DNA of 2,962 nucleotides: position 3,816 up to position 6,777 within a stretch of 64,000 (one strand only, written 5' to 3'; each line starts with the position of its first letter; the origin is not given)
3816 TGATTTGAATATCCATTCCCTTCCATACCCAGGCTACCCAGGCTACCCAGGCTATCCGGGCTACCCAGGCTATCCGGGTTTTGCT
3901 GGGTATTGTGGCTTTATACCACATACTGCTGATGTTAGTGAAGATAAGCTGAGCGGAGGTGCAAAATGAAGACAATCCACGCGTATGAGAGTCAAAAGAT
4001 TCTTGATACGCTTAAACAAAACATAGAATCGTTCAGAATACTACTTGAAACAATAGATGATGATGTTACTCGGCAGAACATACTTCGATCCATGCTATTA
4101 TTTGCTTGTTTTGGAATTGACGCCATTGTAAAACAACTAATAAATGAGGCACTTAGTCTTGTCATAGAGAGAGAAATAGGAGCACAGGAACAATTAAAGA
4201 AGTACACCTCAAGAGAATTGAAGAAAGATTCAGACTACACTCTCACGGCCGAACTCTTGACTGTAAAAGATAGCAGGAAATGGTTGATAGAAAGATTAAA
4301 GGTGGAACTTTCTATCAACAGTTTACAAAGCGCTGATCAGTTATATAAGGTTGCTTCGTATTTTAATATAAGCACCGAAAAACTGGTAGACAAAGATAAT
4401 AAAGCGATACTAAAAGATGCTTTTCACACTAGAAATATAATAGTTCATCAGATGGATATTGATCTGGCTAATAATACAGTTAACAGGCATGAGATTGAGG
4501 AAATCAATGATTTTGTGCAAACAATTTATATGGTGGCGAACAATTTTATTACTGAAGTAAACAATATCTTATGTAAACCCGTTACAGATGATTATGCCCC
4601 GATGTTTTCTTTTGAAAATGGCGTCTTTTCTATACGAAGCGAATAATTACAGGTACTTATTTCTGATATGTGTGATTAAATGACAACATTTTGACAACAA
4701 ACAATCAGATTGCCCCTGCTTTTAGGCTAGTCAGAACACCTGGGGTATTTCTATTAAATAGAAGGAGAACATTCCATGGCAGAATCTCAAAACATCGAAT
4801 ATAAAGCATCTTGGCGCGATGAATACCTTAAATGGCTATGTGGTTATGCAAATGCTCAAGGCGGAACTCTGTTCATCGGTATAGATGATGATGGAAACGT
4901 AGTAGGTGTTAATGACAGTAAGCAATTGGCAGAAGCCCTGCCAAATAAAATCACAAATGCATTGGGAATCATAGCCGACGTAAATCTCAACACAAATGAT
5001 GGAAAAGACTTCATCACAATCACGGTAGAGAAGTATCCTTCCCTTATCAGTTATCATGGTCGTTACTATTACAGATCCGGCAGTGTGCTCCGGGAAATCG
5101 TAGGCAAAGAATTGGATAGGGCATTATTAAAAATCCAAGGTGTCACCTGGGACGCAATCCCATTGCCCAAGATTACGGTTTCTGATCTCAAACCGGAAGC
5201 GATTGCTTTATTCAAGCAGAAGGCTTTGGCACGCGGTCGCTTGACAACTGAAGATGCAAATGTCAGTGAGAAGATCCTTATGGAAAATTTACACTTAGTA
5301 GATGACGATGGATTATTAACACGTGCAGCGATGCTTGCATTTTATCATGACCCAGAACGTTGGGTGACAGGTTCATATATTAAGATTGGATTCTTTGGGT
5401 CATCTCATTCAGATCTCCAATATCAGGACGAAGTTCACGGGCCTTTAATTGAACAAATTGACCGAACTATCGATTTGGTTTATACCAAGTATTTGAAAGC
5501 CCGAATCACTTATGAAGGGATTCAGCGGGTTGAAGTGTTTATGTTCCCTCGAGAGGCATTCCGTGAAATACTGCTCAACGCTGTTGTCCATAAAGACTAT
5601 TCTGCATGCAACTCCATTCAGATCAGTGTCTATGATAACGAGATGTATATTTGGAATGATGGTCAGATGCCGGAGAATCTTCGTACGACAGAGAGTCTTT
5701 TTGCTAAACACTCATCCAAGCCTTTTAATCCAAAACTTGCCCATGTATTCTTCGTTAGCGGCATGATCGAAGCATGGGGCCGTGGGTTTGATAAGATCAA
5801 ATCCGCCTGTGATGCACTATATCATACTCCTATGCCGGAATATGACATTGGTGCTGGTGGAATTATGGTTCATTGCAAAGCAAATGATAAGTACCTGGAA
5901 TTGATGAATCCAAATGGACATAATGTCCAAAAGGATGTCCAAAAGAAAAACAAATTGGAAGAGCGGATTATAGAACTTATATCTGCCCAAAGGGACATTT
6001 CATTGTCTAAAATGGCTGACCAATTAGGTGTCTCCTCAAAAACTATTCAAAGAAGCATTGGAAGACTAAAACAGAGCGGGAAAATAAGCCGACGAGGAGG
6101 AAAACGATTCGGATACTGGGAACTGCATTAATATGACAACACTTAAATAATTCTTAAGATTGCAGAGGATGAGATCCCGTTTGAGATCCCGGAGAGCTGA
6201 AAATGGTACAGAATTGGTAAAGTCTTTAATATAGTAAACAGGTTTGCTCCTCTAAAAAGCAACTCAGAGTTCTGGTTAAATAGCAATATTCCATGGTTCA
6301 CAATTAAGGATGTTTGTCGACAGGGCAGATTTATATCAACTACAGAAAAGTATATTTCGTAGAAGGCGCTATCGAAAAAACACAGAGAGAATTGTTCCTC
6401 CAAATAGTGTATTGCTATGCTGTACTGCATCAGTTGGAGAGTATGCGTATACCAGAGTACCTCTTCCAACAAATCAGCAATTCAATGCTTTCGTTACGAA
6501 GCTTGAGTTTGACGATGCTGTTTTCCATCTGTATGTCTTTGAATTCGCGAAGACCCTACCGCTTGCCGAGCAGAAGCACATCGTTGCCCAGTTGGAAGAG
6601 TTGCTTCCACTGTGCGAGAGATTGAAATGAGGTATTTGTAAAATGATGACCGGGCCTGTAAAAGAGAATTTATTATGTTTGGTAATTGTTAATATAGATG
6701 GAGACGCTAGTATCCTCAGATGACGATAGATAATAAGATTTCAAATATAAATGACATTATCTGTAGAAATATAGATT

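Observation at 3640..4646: Translationally coupled beta-hairpin-repeat/(YPG)n protein + HEPN protein: candidate undescribed two-gene conflict cassette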

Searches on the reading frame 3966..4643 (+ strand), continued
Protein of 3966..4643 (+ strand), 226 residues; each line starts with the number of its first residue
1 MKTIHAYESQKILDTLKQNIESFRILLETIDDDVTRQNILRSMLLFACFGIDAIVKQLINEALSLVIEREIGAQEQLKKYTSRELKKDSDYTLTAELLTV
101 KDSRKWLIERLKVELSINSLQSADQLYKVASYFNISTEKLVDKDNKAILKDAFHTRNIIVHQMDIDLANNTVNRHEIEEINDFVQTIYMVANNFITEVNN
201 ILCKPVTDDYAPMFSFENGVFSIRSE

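Call 56: find_related_loci(query=A2, collection=metagenome_contigs, flank=3000)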
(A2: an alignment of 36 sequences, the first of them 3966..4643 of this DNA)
Query A2 (226 aa) in metagenome_contigs; peptide patterns used: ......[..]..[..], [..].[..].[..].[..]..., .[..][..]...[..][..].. (x = any residue, [..] = any of these).
600 stretches matched a pattern (row limit reached: there are more); 241 encode a relative of the query (tblastn E <= 1e-3); the best 80 are kept; 80 distinct loci.
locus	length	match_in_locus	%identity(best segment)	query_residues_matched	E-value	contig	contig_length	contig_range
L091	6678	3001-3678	93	1-226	9e-139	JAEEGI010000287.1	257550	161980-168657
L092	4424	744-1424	56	1-223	4e-74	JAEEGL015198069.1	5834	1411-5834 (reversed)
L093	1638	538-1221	51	1-224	9e-73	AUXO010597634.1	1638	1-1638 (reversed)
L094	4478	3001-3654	50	6-220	2e-63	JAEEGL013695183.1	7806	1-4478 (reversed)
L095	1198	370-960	43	8-195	4e-38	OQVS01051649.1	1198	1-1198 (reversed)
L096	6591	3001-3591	43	8-195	8e-37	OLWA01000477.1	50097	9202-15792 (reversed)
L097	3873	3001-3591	43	8-195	1e-36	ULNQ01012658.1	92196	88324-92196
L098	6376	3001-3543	39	37-211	1e-36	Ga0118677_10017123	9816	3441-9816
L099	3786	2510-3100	38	37-213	5e-36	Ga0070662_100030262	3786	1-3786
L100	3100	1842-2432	38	37-213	5e-36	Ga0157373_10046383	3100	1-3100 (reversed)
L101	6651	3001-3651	35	20-219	1e-35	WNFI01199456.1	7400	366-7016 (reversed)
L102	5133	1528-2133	40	12-208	4e-34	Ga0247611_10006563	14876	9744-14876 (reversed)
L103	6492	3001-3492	42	37-198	5e-34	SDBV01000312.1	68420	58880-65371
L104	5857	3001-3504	41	37-202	2e-33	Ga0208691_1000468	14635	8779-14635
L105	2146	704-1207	41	37-202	2e-33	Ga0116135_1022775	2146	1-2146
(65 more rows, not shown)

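Call 57: find_related_loci(query=A2, collection=viral_contigs, flank=5000)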
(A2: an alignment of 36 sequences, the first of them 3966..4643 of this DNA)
Query A2 (226 aa) in viral_contigs; peptide patterns used: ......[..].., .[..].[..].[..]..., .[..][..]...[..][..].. (x = any residue, [..] = any of these).
99 stretches matched a pattern; 2 encode a relative of the query (tblastn E <= 1e-3); 2 distinct loci.
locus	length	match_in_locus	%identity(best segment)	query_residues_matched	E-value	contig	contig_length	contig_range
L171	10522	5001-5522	39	37-198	2e-35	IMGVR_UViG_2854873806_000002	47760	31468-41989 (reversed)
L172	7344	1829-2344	30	37-202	2e-21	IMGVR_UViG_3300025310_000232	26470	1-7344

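Call 66: search_dna_similar(query=window:3966-4643:+, collection=phages, mode=protein, max_evalue=0.001, max_rows=10)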
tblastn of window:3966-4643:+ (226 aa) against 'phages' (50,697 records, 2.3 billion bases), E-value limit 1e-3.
No match.

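Call 67: search_dna_similar(query=window:3966-4643:+, collection=plasmids, mode=protein, max_evalue=0.001, max_rows=15)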
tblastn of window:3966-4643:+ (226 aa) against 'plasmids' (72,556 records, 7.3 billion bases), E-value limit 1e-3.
No match.

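Call 91: search_protein_families(library=pfam, proteins=[L094:2470-2865:+, L094:2869-3669:+, L172:773-1639:+, L091:1085-2431:+, L091:4411-5250:-, L091:4014-4385:-], max_evalue=0.001)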
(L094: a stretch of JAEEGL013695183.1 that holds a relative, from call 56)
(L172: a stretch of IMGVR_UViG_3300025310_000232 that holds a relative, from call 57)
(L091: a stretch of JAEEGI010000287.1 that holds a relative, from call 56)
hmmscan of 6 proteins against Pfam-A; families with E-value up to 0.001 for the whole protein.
L094:2470-2865:+ (132 aa): 4 families
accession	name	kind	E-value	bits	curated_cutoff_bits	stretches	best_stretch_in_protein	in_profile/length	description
PF01381.28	HTH_3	-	1.4e-08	35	23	1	38-92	1-52/55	Helix-turn-helix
PF12844.13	HTH_19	-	3.8e-06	27.2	30.2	1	38-100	4-63/64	Helix-turn-helix domain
PF13560.12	HTH_31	-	1.5e-05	25.7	27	1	37-88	5-57/64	Helix-turn-helix domain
PF13413.12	HTH_25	-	0.00023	21.3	24.6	0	37-69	1-33/62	Helix-turn-helix domain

L094:2869-3669:+ (267 aa): 1 family
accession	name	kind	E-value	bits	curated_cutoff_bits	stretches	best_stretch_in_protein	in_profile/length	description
PF18735.6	HEPN_RiboL-PSP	-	6.7e-08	33.1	28.4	1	54-231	5-180/191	RiboL-PSP-HEPN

L172:773-1639:+ (289 aa): 1 family
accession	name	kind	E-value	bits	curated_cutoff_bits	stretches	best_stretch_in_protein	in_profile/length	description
PF04555.19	XhoI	-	4e-57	193.6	25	1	93-265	17-189/191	Restriction endonuclease XhoI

L091:1085-2431:+ (449 aa): 12 families
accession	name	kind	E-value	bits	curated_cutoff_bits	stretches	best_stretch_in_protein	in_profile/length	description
PF13749.12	HATPase_c_4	-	8.8e-19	67.7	26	1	276-359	1-85/89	Putative ATP-dependent DNA helicase recG C-terminal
PF04326.19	SLFN_AlbA_2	-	7e-15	56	25.3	1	3-107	1-116/118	Schlafen, AlbA_2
PF13412.12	HTH_24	-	1.6e-08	34.4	21.9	1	390-436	2-48/48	Winged helix-turn-helix DNA-binding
PF08279.18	HTH_11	-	5.5e-07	29.8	25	1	392-436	1-44/55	HTH domain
PF01022.26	HTH_5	-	6.3e-07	29.6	22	1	391-436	2-46/47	Bacterial regulatory protein, arsR family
PF01047.28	MarR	-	4.9e-06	26.8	24.6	1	390-440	2-52/59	MarR family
PF12802.13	MarR_2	-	4.1e-05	24.1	27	1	393-442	7-57/61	MarR family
PF21248.3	SoFic-like_C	-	6.7e-05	23.5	27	1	393-442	18-67/76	Protein adenylyltransferase SoFic-like, C-terminal domain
PF01978.25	TrmB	-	7.3e-05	23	25.6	1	395-439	12-56/68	Sugar-specific transcriptional regulator TrmB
PF24270.1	HTH_Cmi2_C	-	0.00023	21.9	27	1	372-438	56-121/125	Cmi2, C-terminal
PF13730.12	HTH_36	-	0.00041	20.5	25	1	402-435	19-55/55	Helix-turn-helix domain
PF13384.12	HTH_23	-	0.00094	19.4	24.6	0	390-434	3-46/50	Homeodomain-like domain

L091:4411-5250:- (279 aa): 3 families
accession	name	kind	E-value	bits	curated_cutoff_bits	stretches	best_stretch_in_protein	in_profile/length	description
PF13411.12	MerR_1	-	8.6e-17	61.4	21.6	1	31-96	3-67/69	MerR HTH family regulatory protein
PF00376.29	MerR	-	7.1e-11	42.2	28.2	1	31-67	2-38/38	MerR family regulatory protein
PF13026.12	DUF3887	-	2e-07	32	31.8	1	191-267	7-85/91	Protein of unknown function (DUF3887)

L091:4014-4385:- (123 aa): 0 families

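Call 96: search_protein_representatives(alignment_id=A3)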
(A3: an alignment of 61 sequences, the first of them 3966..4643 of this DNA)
Query: 61 sequences, 230 profile positions. Proteins with E-value up to 0.001 (for the whole library): 918; up to 1e-10: 761; up to 1e-30: 431. The best 150 are listed.
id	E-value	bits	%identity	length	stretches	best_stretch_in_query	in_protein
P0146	8.1e-98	343.1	-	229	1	1-224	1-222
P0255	4.3e-88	311.3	-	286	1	7-223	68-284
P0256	7.0e-84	297.5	-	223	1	1-223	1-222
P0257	9.7e-83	293.8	-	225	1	1-224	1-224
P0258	7.1e-81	287.7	-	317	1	5-226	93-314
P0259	4.5e-80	285.1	-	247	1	1-224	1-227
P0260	5.7e-78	278.2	-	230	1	4-223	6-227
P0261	1.6e-77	276.7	-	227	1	8-224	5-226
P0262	1.4e-76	273.7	-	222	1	4-222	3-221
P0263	2.3e-75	269.7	-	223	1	1-224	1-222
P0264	1.8e-74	266.7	-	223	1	5-225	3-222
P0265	1.9e-74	266.7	-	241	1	5-226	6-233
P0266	3.6e-74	265.7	-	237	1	3-224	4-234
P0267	1.2e-73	264.0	-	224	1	7-224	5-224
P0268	7.1e-73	261.5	-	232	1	1-226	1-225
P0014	1.2e-66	241.1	-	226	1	14-227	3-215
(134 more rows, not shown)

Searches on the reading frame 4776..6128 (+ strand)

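Call 3: search_protein_families(library=pfam, proteins=[window:4776-6128:+], max_evalue=1)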
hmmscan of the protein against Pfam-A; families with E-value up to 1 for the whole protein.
window:4776-6128:+ (451 aa): 28 families (the best 25 are shown)
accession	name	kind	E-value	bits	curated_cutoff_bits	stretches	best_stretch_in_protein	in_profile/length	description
PF04326.19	SLFN_AlbA_2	-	1e-15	58.7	25.3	1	3-103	1-112/118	Schlafen, AlbA_2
PF13749.12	HATPase_c_4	-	1.4e-14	54.3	26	1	280-360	3-82/89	Putative ATP-dependent DNA helicase recG C-terminal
PF08279.18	HTH_11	-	1.1e-07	32.1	25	1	396-447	3-54/55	HTH domain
PF13412.12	HTH_24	-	3e-06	27.2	21.9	1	392-437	2-47/48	Winged helix-turn-helix DNA-binding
PF00392.27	GntR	-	6.4e-06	26.2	27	1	392-444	7-61/64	Bacterial regulatory proteins, gntR family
PF08220.18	HTH_DeoR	-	1.4e-05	25.1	21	1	396-440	3-47/57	DeoR-like helix-turn-helix domain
PF13545.12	HTH_Crp_2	-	0.0011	19.3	27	1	408-441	23-56/70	Crp-like helix-turn-helix domain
PF13404.12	HTH_AsnC-type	-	0.0021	18.3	27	1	396-432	6-42/42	AsnC-type helix-turn-helix domain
PF01047.28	MarR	-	0.0033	17.7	24.6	1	397-440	7-50/59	MarR family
PF13730.12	HTH_36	-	0.0069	16.6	25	1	409-435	27-53/55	Helix-turn-helix domain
PF08280.17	HTH_Mga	-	0.012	16.1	23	1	390-432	2-44/59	M protein trans-acting positive regulator (MGA) HTH domain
PF25213.1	HVO_A0261_N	-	0.012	16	35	1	407-442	24-59/86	HVO_A0261 N-terminal domain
PF01399.33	PCI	-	0.018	15.7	22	1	387-437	19-69/84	PCI domain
PF05043.19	Mga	-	0.02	15.9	21.1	1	393-433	16-56/87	Mga helix-turn-helix domain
PF13518.12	HTH_28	-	0.037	14.6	25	1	397-444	4-52/52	Helix-turn-helix domain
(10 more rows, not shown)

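Call 4: search_protein_families(library=padloc, proteins=[window:4776-6128:+], max_evalue=1)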
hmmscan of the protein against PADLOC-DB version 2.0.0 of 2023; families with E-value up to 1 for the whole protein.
window:4776-6128:+ (451 aa): 18 families
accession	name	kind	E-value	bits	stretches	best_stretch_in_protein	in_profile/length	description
PDLC02402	Aga_SIR2-PNTD1-PNTD2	-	6.5e-14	49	1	162-338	351-532/876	Class I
PDLC02394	pAgo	-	6e-12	42.1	1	23-322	63-384/1121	-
PDLC02418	Aga_SIR2-Kinase-PNTD1-PNTD2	-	2.8e-08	30.4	1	212-304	277-367/756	Class I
PDLC01850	CARF3--CARF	-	4.9e-06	24.6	1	392-443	144-195/209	-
PDLC01457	WYL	-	6.5e-05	20.6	1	397-434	8-45/229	"CAS-I,CAS-II,CAS-III,CAS-IV,CAS-V,CAS-VI; associated_signaling"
PDLC01434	CasR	-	0.00012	20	1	393-443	128-176/191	"CAS-I,CAS-II,CAS-III,CAS-IV,CAS-V,CAS-VI; associated_signaling"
PDLC01268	CasR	-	0.00065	17.7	1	394-443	125-173/179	"CAS-I,CAS-II,CAS-III,CAS-IV,CAS-V,CAS-VI; associated_signaling"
PDLC01852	CARF3--CARF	-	0.00065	17.7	1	392-438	142-188/208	-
PDLC03963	SoFic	-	0.00075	17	1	372-444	273-345/361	-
PDLC01879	CARF3--CARF_TM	-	0.001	16.7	1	391-443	154-206/222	-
PDLC01866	CARF3--CARF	-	0.0013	16.7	1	385-444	131-190/207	-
PDLC01044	Csa3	-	0.0017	16.3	1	388-439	128-181/194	Type I-A associated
PDLC01865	CARF3--CARF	-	0.003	15.2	1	369-443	130-197/215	-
PDLC01860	CARF3--CARF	-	0.0033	15.5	1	393-439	143-189/210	-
PDLC01875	CARF3--CARF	-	0.0038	15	1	393-440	146-193/219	-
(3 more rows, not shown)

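Call 54: search_protein_families(library=ncbifam, proteins=[window:4776-6128:+], max_evalue=0.01)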
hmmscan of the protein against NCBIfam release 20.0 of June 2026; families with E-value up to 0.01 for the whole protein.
window:4776-6128:+ (451 aa): 5 families
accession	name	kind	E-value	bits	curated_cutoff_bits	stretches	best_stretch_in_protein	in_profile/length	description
NF041397.1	TranRegGlpR_Halo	equivalog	1.3e-05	25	300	1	395-442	7-54/253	HTH-type transcriptional regulator GlpR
NF007720.0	PRK10411.1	equivalog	0.00017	21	259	1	392-443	3-54/243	L-fucose operon activator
TIGR01884.1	cas_HTH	subfamily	0.00036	20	60.2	1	375-443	124-192/202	CRISPR-associated CARF protein Csa3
NF008273.0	PRK11050.1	equivalog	0.0026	17.4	153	1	396-440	43-87/156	manganese-binding transcriptional regulator MntR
NF008384.0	PRK11179.1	equivalog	0.0083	16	227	0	388-438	4-54/153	transcriptional regulator AsnC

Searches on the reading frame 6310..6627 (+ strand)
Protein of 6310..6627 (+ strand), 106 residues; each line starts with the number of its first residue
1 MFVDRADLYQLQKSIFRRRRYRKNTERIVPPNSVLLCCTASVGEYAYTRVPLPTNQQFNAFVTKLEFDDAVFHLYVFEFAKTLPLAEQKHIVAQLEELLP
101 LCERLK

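Call 3: search_protein_families(library=pfam, proteins=[window:6310-6627:+], max_evalue=1)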
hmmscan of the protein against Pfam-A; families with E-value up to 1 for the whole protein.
window:6310-6627:+ (106 aa): 3 families
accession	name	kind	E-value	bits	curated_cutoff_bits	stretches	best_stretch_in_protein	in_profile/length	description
PF01420.25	Methylase_S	-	0.0012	19.5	22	1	25-80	53-108/168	Type I restriction modification DNA specificity domain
PF16401.11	DUF5009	-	0.085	12.7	25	1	47-94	34-80/260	Domain of unknown function (DUF5009)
PF05796.17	Chordopox_G2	-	0.12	12.3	25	1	18-64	132-178/215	Chordopoxvirus protein G2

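Call 4: search_protein_families(library=padloc, proteins=[window:6310-6627:+], max_evalue=1)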
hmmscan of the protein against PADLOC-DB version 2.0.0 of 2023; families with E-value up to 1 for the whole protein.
window:6310-6627:+ (106 aa): 28 families (the best 25 are shown)
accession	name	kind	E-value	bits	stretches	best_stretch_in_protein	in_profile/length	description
PDLC03076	Specificity_I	-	1.5e-08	32.3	2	84-105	465-486/488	Type I specificity subunit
PDLC03162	Specificity_I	-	1.4e-07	28.7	1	23-67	277-321/431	Type I specificity subunit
PDLC03108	Specificity_I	-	3.4e-06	24.6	1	25-80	98-151/452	Type I specificity subunit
PDLC03195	Specificity_I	-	1.7e-05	21.6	2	79-105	187-214/512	Type I specificity subunit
PDLC03096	Specificity_I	-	3.9e-05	20.6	2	14-82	132-197/658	Type I specificity subunit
PDLC03099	Specificity_I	-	5.9e-05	20.4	1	21-69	258-306/405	Type I specificity subunit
PDLC03109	Specificity_I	-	5.9e-05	19.8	2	23-67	76-124/591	Type I specificity subunit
PDLC03077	Specificity_I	-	0.00027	18.6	1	21-86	71-136/417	Type I specificity subunit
PDLC03157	Specificity_I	-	0.00047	17.2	1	27-69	243-285/367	Type I specificity subunit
PDLC03179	Specificity_I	-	0.00059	16.9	1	84-105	544-565/589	Type I specificity subunit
PDLC03196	Specificity_I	-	0.0007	15.8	1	81-105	241-265/792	Type I specificity subunit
PDLC03156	Specificity_I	-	0.00076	17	1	18-82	267-332/413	Type I specificity subunit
PDLC03107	Specificity_I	-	0.0011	16.2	1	13-79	48-114/392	Type I specificity subunit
PDLC03189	Specificity_I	-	0.0011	15.9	1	84-99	149-164/459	Type I specificity subunit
PDLC03092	Specificity_I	-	0.0018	15.6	1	21-75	262-314/397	Type I specificity subunit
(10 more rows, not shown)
